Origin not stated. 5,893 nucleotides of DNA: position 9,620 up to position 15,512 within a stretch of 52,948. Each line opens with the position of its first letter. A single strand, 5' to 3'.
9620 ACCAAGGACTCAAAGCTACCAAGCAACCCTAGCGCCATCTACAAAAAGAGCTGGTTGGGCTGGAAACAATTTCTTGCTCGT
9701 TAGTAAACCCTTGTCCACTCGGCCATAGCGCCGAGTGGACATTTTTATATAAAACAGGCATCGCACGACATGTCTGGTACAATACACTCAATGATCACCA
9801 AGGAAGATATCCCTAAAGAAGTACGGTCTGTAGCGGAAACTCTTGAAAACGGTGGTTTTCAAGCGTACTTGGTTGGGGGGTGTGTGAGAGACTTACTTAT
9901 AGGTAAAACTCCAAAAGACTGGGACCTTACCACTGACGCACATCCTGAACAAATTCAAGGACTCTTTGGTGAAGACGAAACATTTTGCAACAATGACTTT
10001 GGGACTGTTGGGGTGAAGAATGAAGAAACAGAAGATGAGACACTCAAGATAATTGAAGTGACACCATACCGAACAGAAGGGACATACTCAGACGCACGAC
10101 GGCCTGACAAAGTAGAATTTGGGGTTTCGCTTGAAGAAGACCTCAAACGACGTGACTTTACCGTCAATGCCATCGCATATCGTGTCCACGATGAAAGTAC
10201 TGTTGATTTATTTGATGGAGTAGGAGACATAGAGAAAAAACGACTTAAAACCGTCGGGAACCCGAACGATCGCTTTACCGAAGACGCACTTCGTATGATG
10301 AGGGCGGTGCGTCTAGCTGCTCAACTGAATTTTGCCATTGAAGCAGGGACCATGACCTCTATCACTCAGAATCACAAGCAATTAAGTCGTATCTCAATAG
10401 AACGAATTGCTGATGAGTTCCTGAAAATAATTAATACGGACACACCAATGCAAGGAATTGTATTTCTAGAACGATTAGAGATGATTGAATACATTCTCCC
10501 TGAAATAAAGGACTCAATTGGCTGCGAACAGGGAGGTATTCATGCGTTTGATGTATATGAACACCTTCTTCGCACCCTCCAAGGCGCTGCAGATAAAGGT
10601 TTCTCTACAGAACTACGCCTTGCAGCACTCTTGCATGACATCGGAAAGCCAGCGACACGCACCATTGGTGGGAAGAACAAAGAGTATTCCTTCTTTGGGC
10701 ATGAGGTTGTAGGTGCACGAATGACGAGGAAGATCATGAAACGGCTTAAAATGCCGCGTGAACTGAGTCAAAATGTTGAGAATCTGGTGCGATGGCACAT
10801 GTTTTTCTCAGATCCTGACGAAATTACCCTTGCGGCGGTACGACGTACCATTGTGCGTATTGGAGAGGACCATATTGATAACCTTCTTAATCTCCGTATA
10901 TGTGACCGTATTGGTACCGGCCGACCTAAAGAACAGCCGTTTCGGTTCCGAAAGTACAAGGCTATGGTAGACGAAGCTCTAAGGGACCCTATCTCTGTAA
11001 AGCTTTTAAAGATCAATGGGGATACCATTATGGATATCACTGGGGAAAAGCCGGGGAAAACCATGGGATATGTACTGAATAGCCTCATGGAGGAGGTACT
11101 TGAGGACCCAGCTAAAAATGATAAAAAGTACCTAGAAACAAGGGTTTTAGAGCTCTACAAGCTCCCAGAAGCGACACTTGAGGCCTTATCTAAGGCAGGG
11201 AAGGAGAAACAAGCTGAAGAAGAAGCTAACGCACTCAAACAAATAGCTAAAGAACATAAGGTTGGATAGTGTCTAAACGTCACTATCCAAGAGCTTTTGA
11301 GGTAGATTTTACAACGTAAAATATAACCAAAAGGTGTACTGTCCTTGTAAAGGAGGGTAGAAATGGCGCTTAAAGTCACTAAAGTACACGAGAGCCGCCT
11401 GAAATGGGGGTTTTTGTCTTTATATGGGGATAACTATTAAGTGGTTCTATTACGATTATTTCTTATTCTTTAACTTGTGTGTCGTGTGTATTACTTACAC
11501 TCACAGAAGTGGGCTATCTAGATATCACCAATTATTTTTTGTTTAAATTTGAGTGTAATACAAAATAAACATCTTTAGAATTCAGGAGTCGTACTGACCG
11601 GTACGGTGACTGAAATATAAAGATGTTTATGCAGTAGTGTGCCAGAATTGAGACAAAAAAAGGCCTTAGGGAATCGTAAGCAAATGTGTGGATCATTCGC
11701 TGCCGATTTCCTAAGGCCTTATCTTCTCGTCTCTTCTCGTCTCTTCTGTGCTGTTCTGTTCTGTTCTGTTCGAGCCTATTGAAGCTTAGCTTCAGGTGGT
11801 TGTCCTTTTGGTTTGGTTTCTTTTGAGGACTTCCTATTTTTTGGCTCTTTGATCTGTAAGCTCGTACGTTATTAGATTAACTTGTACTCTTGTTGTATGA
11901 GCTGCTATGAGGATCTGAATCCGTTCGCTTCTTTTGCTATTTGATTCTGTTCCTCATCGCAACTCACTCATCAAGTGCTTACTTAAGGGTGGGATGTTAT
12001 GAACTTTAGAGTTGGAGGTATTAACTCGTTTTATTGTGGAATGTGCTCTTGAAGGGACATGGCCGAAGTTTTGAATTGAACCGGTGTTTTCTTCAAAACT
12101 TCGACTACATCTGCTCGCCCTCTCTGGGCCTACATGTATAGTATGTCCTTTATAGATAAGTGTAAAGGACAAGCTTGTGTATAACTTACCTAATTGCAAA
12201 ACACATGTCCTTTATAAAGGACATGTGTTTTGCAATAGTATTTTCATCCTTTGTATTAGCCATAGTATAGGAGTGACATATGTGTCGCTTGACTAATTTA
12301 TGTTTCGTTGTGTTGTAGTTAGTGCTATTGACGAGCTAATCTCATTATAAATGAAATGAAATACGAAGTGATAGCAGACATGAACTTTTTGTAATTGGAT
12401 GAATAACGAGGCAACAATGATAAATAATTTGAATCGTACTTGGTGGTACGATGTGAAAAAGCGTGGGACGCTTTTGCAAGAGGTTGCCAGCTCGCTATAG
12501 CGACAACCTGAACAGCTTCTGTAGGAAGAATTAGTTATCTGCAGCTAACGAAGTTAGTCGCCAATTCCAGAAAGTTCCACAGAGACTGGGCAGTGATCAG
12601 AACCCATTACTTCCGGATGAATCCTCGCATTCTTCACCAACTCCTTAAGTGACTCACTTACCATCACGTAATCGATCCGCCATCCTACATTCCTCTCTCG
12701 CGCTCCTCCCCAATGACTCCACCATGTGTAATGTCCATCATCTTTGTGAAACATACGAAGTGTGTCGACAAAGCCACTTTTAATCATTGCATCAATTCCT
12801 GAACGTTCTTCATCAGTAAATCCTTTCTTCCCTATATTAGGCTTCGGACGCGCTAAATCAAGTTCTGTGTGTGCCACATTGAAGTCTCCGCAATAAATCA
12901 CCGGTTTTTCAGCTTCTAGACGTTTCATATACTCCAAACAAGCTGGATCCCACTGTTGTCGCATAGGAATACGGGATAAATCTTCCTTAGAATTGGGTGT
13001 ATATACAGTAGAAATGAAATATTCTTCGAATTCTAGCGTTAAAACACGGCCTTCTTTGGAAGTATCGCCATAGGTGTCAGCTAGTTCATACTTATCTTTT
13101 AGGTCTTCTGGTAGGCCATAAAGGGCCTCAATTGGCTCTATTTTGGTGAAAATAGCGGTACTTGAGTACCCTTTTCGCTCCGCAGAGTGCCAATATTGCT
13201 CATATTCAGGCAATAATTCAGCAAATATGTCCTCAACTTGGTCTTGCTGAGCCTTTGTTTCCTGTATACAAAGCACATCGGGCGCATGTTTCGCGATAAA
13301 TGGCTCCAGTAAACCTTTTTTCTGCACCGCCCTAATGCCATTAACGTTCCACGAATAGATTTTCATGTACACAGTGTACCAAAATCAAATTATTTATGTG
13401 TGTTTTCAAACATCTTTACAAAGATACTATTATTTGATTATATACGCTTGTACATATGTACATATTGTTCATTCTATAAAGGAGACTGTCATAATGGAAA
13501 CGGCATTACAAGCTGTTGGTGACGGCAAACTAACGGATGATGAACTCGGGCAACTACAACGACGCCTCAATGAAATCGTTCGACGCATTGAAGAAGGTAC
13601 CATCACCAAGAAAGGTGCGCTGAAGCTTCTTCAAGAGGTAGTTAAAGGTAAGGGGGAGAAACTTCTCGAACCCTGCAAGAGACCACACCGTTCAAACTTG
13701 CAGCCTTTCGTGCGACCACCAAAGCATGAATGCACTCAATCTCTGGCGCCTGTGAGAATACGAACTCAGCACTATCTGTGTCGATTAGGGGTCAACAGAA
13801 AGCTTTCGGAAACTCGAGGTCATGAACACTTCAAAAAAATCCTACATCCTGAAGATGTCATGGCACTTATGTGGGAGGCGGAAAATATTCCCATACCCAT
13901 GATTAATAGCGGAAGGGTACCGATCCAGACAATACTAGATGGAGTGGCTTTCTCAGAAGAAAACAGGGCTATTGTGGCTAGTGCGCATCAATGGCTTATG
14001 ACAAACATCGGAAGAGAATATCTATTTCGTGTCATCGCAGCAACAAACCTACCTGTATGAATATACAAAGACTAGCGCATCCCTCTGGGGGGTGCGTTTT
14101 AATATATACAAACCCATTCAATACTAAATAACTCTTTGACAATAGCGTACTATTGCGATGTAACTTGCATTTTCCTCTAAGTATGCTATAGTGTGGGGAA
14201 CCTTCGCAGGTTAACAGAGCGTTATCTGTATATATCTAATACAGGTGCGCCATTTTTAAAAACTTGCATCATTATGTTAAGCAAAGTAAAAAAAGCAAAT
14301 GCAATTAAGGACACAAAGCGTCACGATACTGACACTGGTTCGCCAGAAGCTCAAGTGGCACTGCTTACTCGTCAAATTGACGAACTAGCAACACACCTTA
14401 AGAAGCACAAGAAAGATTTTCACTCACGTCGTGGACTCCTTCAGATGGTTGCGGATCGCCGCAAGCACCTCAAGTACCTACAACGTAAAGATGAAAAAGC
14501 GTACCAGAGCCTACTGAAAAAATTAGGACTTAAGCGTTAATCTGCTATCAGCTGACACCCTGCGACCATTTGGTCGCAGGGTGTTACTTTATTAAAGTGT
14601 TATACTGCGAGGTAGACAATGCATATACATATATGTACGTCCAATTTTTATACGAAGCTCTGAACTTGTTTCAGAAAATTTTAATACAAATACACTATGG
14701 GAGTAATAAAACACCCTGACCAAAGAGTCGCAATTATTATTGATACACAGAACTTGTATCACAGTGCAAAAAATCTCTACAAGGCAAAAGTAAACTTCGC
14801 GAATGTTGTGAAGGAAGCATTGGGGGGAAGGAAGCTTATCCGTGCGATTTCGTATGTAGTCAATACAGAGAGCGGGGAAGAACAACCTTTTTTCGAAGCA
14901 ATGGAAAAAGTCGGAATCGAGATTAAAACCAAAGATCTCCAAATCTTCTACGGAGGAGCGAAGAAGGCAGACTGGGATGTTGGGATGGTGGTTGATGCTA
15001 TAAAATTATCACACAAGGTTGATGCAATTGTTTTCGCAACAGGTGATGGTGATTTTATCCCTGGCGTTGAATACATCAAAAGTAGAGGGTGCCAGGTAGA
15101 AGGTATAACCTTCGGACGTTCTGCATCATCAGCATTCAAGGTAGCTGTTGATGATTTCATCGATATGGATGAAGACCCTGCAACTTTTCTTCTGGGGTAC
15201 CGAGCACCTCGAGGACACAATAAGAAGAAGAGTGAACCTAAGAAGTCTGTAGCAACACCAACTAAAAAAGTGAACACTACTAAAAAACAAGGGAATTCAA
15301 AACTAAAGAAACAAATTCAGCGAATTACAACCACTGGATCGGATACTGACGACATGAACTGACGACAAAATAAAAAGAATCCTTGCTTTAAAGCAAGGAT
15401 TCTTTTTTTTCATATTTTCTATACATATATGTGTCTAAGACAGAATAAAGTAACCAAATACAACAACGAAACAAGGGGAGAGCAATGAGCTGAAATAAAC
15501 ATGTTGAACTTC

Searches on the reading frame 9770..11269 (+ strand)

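Call 40: search_protein_families(library=pfam, proteins=[window:9770-11269:+], max_evalue=0.001)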
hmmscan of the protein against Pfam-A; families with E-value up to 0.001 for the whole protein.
window:9770-11269:+ (499 aa): 4 families
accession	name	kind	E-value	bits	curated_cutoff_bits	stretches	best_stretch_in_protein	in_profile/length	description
PF01743.26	PolyA_pol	-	7.3e-36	123.7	23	1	32-159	1-125/126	Poly A polymerase head domain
PF12627.12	PolyA_pol_RNAbd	-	5.2e-14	52.2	22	1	187-248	1-62/64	Probable RNA and SrmB- binding site of polymerase A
PF01966.28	HD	-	1.7e-13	51.3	22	1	262-351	1-99/116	HD domain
PF13735.12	tRNA_NucTran2_2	-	5.3e-08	33.4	27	1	319-456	24-146/149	tRNA nucleotidyltransferase domain 2 putative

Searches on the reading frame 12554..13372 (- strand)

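Call 41: search_protein_families(library=pfam, proteins=[window:12554-13372:-], max_evalue=0.001)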
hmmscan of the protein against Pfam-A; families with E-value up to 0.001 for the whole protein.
window:12554-13372:- (272 aa): 2 families
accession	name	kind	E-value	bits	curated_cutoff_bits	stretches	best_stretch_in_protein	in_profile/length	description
PF03372.29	Exo_endo_phos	-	5.1e-30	105.2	24.5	1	7-260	2-225/225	Endonuclease/Exonuclease/phosphatase family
PF14529.12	Exo_endo_phos_2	-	1.1e-05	25.7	27.4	1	120-263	3-116/117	Endonuclease-reverse transcriptase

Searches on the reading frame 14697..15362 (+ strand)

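Call 41: search_protein_families(library=pfam, proteins=[window:14697-15362:+], max_evalue=0.001)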
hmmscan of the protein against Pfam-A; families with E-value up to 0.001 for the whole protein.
window:14697-15362:+ (221 aa): 1 family
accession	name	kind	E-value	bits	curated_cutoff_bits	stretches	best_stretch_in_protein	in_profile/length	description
PF01936.24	NYN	-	4.8e-30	105.4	24.2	1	10-158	1-145/145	NYN domain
